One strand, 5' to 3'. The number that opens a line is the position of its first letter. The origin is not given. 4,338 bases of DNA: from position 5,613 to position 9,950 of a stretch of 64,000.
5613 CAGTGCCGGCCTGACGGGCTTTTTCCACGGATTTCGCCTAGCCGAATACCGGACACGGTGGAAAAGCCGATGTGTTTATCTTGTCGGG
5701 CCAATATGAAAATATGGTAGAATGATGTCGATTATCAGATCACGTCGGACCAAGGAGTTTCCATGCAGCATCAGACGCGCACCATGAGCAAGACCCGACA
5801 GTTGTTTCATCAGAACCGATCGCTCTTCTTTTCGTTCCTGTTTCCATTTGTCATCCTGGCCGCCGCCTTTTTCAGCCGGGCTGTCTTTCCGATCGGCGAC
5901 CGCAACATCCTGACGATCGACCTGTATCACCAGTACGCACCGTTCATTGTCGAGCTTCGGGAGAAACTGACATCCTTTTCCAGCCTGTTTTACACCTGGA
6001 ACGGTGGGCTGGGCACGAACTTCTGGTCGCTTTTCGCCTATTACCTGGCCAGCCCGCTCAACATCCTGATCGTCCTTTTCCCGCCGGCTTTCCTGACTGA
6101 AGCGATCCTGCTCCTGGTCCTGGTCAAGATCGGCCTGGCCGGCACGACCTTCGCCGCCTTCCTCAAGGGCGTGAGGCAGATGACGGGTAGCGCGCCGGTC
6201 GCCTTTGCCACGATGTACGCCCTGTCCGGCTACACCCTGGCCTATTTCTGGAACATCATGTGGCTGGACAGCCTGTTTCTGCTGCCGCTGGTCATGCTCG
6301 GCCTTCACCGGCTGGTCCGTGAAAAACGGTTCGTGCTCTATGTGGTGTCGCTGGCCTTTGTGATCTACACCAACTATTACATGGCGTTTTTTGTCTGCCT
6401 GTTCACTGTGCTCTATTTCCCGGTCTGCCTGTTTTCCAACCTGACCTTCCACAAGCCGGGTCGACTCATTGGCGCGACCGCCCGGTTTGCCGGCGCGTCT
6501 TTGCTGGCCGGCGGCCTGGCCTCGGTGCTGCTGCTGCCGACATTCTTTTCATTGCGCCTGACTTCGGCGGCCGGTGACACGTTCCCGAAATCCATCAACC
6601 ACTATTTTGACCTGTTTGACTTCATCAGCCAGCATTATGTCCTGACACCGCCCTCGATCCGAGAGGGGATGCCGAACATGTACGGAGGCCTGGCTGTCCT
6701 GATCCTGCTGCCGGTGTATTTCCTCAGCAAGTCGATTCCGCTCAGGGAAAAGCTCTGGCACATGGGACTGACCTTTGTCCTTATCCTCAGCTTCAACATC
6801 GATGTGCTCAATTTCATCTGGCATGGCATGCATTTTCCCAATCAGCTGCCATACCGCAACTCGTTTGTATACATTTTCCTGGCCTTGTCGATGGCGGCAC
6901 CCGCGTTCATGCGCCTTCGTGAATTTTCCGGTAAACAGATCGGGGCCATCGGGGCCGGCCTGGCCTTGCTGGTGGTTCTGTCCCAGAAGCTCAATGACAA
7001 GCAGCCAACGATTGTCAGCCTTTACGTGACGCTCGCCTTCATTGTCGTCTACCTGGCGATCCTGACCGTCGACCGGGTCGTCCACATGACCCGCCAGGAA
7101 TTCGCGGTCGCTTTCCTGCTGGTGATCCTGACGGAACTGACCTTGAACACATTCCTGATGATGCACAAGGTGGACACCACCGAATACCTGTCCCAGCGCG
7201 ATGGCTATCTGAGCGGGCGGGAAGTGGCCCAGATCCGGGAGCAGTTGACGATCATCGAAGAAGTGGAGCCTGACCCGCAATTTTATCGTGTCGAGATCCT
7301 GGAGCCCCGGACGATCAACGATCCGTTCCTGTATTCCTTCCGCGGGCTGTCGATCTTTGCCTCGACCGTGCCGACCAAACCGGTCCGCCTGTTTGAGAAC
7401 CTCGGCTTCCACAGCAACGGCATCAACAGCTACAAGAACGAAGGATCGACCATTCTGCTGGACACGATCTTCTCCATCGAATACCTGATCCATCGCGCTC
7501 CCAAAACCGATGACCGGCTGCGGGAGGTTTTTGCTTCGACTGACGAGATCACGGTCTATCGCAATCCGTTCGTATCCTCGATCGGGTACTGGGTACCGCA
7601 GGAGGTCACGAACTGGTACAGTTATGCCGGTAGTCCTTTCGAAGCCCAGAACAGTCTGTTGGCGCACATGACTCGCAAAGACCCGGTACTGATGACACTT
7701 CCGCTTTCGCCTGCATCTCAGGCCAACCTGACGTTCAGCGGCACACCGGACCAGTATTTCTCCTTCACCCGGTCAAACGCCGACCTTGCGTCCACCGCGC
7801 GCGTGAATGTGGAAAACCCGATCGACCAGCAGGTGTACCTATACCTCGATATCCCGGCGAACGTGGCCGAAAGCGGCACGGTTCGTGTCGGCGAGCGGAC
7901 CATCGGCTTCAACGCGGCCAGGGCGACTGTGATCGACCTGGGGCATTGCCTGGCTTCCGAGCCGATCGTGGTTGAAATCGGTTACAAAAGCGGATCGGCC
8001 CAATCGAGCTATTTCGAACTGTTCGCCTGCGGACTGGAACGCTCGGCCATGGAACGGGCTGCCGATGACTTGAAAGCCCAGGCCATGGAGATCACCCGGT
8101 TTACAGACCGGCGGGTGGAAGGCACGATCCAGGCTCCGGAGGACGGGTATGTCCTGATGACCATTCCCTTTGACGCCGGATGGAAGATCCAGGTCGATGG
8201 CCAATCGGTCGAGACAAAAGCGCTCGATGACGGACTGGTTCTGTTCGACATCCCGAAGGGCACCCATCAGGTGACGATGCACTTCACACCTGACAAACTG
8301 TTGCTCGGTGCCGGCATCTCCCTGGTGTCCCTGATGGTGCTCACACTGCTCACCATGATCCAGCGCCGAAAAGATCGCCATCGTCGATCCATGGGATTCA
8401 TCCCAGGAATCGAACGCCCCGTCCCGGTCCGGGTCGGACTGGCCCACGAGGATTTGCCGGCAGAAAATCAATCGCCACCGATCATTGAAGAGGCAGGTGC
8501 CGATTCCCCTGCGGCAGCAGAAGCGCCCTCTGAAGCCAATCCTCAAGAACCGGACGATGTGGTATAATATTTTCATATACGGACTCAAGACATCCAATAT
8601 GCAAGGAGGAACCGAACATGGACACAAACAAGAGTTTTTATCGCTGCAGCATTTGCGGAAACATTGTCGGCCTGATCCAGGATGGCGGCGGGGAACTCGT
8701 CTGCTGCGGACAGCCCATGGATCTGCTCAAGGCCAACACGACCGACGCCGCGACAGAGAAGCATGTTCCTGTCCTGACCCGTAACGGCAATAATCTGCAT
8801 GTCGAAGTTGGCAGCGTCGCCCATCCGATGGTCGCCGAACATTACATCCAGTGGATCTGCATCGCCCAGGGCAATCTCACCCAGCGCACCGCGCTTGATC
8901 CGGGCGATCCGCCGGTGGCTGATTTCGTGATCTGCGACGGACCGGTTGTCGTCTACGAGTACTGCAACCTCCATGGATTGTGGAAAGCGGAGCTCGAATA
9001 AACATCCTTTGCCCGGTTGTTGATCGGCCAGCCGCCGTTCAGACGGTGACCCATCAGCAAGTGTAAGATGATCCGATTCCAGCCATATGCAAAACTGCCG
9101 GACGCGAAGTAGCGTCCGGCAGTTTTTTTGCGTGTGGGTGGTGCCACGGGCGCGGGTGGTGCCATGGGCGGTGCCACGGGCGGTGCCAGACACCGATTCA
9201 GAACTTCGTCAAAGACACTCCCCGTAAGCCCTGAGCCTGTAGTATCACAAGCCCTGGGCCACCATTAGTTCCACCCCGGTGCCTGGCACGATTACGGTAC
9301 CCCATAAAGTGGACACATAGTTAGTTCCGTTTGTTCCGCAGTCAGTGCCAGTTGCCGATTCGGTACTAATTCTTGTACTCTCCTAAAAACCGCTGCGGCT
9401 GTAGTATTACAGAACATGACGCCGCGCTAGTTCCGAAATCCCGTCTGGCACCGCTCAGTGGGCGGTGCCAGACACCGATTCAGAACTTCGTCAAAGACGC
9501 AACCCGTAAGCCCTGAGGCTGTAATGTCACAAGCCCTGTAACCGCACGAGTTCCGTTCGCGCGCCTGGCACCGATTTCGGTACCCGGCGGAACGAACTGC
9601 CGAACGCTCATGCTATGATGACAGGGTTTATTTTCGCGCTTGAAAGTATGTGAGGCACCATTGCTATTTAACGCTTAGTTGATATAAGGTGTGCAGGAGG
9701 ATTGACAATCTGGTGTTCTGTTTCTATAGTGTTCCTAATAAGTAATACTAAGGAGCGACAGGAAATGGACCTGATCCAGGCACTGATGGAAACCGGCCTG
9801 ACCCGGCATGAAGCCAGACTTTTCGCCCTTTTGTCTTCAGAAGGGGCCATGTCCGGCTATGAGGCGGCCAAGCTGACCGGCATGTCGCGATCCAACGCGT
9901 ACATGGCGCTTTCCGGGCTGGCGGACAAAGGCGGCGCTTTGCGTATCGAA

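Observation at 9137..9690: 560-bp ORF-free array of an unclassified hairpin-forming repeat between dfx and the TrmB-like regulator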

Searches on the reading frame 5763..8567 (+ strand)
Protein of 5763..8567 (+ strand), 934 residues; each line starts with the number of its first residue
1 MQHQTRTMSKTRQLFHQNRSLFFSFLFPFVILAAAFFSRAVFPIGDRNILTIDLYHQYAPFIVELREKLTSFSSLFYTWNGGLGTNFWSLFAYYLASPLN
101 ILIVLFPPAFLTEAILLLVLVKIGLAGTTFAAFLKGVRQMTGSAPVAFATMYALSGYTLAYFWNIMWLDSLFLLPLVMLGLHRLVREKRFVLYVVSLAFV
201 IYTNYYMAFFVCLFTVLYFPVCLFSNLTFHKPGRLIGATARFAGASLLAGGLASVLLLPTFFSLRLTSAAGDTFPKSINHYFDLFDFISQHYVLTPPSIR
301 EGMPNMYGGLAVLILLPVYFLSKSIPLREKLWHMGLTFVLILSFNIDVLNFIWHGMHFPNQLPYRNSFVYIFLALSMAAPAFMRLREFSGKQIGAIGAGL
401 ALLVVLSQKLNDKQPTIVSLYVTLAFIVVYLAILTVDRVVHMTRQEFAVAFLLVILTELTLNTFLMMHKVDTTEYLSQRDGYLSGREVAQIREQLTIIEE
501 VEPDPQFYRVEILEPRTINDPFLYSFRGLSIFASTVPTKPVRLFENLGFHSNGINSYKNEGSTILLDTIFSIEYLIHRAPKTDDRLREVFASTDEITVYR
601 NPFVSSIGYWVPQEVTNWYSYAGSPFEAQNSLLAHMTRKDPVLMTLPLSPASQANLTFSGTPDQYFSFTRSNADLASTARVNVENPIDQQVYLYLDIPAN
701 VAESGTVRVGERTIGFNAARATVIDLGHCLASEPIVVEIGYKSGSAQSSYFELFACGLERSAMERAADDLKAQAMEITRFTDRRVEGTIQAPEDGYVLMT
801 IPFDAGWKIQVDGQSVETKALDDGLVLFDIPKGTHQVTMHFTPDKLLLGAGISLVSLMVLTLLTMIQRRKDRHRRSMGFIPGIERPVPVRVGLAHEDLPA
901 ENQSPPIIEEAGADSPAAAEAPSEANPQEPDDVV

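Call 24: search_protein_families(library=pfam, proteins=[window:5763-8567:+])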
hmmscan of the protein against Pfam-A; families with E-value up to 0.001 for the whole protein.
window:5763-8567:+ (934 aa): 1 family
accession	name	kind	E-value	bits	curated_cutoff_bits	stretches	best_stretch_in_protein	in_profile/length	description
PF09586.16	YfhO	-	1.9e-174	582.7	28.5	1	24-853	1-835/835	Bacterial membrane protein YfhO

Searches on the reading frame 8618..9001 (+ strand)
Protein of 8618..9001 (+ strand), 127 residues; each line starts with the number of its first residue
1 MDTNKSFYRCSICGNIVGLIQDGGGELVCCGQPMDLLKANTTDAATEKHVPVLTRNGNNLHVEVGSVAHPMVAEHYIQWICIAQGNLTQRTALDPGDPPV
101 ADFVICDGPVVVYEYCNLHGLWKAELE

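Call 15: find_encoding_contigs(protein=window:8618-9001:+, flank=10000, max_places=10)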
Protein window:8618-9001:+ (127 aa): no gene with exactly this product is on record in the collection.

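Call 24: search_protein_families(library=pfam, proteins=[window:8618-9001:+])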
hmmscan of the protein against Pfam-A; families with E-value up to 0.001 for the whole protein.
window:8618-9001:+ (127 aa): 2 families
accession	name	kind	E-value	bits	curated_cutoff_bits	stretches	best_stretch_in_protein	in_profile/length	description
PF01880.24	Desulfoferrodox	-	7.8e-18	65.3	22.2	1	42-124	2-97/98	Desulfoferrodoxin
PF06397.17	Desulfoferrod_N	-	9.1e-16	57.7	23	1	7-37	6-36/36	Desulfoferrodoxin, N-terminal domain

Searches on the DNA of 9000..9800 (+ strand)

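Call 5: search_rna_families(source=window, start=9000, end=9800, threshold=evalue, max_evalue=10, show_alignments=3)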
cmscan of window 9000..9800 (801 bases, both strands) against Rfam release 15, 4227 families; matches with E-value up to 10: 6.
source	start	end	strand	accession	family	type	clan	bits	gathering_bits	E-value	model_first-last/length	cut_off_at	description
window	9027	9129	+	RF01769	greA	Cis-reg; leader;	-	20.5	60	0.36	1-124/124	no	Enterobacteria greA leader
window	9711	9773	+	RF00852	mir-231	Gene; miRNA;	-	18.6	50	0.97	1-80/80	no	mir-231 microRNA precursor family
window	9443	9473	-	RF03418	mir-3198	Gene; miRNA;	-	17.2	91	3.4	1-80/80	no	mir-3198 microRNA precursor family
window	9094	9123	-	RF03757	mir-6536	Gene; miRNA;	-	16.3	100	4.1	1-81/81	no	mir-6536 microRNA precursor family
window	9327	9364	-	RF01079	RF_site3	Cis-reg; frameshift_element;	-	14.9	50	9.6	1-39/39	no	Putative RNA-dependent RNA polymerase ribosomal frameshift site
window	9090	9127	+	RF02243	Xoo8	Gene; sRNA;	-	12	90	0.67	94-129/323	no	Proteobacterial sRNA Xoo8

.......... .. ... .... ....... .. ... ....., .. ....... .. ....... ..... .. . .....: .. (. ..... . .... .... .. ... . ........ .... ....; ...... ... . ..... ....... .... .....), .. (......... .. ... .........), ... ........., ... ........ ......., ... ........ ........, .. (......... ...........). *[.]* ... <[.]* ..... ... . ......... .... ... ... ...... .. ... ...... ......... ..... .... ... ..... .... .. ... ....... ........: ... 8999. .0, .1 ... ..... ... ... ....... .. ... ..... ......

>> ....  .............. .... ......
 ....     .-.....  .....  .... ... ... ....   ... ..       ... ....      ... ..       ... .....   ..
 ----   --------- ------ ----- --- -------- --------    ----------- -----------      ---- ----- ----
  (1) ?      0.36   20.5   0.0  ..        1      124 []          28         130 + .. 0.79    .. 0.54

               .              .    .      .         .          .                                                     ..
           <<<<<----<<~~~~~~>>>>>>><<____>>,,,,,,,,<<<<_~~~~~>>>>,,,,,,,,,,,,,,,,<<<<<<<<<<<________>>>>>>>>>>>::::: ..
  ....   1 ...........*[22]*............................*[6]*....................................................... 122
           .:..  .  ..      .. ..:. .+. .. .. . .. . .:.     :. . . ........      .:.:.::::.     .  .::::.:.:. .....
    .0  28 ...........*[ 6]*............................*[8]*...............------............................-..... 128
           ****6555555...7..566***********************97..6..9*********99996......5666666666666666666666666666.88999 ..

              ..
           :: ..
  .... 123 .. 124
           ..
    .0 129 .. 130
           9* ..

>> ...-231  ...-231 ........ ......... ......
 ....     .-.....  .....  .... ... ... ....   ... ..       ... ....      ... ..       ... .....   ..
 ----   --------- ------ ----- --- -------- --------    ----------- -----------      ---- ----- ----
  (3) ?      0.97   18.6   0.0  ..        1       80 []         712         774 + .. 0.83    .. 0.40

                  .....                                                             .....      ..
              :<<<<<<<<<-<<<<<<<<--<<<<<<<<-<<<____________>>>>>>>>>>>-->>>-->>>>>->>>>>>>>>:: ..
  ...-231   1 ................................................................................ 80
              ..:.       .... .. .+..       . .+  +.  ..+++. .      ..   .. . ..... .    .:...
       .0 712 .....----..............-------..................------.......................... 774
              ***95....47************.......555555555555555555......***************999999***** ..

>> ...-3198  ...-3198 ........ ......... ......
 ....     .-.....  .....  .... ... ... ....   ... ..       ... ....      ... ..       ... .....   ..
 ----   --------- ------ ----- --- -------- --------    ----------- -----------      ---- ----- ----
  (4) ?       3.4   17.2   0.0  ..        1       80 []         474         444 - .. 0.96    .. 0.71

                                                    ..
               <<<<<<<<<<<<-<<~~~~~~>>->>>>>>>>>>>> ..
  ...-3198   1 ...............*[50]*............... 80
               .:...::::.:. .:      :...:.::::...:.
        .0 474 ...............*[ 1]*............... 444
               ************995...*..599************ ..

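Call 80: search_dna_similar(query=window:9137-9700:+, collection=plasmids, mode=distant, max_evalue=0.01, max_rows=10)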
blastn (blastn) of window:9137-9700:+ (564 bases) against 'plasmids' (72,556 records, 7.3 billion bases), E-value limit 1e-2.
No match.

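Call 81: search_dna_similar(query=window:9137-9700:+, collection=phages, mode=distant, max_evalue=0.01, max_rows=10)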
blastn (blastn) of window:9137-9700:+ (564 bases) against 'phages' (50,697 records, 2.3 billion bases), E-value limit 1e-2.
No match.
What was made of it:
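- On MITE: No similar DNA was found in plasmids or phages (calls 80, 81).
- Tried and rejected: Nothing (calls 80, 81).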
